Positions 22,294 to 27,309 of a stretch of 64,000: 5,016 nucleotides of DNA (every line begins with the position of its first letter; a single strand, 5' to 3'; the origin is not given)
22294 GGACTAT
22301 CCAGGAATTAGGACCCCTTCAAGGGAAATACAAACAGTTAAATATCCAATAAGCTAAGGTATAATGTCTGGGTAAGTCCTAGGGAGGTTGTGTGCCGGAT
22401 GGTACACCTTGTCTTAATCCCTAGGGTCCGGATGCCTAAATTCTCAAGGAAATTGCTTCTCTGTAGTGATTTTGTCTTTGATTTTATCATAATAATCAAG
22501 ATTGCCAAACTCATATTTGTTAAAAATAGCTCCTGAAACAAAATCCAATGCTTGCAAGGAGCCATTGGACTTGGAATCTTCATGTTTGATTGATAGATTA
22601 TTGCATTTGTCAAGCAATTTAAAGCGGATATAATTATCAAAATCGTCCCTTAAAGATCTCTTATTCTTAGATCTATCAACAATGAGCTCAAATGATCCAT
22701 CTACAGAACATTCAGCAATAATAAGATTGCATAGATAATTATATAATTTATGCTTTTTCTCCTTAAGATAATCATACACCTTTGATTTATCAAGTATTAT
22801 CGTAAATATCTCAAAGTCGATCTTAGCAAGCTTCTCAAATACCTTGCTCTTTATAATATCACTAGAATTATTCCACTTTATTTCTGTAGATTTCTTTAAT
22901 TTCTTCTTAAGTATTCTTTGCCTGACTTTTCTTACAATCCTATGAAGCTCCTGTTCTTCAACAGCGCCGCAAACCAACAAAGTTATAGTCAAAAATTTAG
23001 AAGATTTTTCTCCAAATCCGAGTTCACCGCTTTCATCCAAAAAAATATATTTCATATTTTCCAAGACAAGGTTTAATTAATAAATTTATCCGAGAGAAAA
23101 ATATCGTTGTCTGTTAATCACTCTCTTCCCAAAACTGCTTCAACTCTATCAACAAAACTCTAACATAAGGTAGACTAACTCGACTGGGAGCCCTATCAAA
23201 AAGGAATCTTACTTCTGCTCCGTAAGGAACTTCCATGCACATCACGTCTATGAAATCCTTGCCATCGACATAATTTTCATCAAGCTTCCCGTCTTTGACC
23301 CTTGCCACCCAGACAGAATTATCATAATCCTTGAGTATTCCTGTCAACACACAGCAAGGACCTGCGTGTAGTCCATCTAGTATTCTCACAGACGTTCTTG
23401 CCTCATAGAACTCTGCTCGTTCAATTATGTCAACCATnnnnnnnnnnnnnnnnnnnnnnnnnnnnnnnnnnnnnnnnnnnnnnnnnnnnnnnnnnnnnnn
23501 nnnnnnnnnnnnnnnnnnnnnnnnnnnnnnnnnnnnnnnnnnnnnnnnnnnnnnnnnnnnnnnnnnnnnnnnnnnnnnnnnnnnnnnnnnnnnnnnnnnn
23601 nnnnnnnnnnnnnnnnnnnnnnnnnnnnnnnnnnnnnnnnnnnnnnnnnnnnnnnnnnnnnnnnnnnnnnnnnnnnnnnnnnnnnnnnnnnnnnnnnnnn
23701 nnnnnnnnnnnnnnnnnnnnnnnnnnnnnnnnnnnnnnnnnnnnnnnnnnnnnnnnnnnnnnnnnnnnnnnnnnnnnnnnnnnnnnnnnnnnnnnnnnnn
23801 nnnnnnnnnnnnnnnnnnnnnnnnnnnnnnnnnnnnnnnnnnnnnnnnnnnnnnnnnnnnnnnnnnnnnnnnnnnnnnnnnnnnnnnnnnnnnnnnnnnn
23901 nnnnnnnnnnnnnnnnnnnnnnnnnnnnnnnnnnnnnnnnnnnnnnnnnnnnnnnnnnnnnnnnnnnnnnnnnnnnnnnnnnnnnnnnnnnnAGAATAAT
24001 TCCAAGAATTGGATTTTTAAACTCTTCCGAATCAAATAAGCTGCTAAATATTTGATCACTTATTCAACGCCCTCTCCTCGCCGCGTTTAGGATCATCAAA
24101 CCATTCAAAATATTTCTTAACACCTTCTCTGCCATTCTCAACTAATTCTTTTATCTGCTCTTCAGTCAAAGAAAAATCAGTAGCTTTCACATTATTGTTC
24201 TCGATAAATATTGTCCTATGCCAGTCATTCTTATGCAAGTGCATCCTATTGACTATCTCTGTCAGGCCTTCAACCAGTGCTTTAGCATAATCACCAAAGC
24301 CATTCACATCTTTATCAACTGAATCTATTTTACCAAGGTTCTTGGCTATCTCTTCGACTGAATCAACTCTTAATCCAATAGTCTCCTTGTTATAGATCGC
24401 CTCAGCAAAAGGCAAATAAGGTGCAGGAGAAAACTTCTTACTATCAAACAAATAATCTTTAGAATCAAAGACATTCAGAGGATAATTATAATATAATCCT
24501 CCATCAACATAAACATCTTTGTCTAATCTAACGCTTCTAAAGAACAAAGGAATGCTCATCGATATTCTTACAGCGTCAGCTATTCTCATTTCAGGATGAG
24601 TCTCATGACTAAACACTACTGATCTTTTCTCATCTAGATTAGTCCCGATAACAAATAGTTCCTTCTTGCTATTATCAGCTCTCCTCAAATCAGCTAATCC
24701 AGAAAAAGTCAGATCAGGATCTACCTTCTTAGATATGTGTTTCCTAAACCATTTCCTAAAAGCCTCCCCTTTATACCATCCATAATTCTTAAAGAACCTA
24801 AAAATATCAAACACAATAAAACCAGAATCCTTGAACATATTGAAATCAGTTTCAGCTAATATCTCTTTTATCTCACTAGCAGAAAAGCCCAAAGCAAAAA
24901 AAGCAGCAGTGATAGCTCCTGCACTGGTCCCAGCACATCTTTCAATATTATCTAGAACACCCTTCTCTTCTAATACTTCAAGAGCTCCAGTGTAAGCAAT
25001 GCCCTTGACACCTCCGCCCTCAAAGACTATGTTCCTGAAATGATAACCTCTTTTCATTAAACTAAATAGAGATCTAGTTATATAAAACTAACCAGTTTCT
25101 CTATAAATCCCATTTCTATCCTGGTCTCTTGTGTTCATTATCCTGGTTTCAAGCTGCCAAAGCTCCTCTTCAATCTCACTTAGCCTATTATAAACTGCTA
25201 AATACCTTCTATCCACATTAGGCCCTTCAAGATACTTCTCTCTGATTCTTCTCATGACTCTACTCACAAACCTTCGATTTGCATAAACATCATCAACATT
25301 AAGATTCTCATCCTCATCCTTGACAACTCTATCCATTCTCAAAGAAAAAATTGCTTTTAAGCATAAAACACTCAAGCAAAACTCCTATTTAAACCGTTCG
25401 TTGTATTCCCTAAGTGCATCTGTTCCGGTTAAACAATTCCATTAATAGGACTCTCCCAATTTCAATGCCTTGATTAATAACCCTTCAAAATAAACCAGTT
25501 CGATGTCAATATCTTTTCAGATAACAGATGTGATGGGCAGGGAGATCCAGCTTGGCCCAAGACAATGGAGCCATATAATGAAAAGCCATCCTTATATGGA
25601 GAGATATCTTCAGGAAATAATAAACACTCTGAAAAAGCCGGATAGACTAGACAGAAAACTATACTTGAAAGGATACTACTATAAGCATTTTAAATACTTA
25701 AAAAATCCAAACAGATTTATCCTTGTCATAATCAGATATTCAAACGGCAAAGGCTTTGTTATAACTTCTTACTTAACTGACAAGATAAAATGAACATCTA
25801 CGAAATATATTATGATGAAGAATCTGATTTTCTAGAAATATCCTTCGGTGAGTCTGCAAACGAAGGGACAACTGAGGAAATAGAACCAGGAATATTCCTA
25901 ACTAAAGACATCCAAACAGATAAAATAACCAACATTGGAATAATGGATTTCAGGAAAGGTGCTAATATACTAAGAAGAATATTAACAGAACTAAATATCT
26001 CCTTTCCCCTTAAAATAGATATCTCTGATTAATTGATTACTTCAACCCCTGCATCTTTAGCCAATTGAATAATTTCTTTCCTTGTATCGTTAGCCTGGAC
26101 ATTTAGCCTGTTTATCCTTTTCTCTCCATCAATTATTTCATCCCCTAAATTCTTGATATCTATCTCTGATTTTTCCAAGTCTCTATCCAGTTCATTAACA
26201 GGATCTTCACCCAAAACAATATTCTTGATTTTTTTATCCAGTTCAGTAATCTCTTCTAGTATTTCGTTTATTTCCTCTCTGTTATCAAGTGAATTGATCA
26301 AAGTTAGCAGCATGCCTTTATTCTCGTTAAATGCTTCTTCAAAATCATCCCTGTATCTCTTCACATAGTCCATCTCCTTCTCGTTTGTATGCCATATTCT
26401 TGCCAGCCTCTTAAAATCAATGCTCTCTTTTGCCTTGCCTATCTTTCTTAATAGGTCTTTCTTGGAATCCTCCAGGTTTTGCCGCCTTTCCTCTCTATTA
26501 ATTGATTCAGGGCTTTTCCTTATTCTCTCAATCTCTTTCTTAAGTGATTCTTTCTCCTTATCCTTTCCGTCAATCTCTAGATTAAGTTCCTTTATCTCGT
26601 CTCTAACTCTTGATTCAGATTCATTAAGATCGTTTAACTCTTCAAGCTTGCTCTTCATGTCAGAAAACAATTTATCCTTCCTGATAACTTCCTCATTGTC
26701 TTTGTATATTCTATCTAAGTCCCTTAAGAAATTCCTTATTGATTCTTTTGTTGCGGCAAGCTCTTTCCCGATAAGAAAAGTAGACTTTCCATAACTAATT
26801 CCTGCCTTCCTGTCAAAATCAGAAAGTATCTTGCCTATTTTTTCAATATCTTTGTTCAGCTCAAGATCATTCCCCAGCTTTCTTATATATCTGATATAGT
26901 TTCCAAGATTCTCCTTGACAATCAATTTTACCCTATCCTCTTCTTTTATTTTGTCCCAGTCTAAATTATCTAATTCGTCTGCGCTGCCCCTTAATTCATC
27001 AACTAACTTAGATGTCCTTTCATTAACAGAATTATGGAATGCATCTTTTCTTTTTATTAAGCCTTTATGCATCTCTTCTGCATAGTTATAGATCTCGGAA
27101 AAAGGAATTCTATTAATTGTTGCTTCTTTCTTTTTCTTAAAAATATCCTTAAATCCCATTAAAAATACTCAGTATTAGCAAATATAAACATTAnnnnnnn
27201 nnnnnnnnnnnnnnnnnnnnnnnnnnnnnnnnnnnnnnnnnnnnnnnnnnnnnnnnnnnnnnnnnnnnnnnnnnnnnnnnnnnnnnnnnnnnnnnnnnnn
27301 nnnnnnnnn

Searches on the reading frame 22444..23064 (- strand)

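Call 11: search_protein_families(library=pfam, proteins=[window:22444-23064:-], max_evalue=0.01)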
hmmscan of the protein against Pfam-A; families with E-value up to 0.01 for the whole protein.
window:22444-23064:- (206 aa): 2 families
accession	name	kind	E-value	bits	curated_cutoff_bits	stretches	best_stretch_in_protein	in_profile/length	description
PF12686.12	DUF3800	-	4.7e-13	50.5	21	1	6-182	1-148/149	Protein of unknown function (DUF3800)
PF01873.23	eIF-5_eIF-2B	-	0.0015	18.9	27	1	86-157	24-96/117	Domain found in IF2B/IF5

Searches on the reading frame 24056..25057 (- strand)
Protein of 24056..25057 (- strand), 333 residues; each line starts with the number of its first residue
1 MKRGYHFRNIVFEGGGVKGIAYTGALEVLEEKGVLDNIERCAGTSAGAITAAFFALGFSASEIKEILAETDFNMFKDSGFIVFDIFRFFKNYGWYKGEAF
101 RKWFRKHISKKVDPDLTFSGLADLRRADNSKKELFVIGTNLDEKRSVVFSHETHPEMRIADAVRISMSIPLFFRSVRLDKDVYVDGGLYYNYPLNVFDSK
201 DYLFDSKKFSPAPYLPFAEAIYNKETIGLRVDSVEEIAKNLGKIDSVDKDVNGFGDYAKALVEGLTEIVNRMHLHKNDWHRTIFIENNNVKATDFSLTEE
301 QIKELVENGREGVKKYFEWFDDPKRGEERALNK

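Call 11: search_protein_families(library=pfam, proteins=[window:24056-25057:-], max_evalue=0.01)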
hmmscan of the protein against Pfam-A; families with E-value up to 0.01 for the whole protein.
window:24056-25057:- (333 aa): 1 family
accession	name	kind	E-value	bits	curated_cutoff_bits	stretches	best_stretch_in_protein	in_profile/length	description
PF01734.28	Patatin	-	2.7e-37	129.3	27.7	1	10-197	1-190/191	Patatin-like phospholipase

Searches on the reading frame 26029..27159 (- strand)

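Call 11: search_protein_families(library=pfam, proteins=[window:26029-27159:-], max_evalue=0.01)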
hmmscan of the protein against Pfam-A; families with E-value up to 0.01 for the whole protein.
window:26029-27159:- (376 aa): 1 family
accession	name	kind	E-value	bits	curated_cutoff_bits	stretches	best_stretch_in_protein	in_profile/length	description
PF04977.20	DivIC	-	0.0057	16.9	28.9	1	184-225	21-62/80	Septum formation initiator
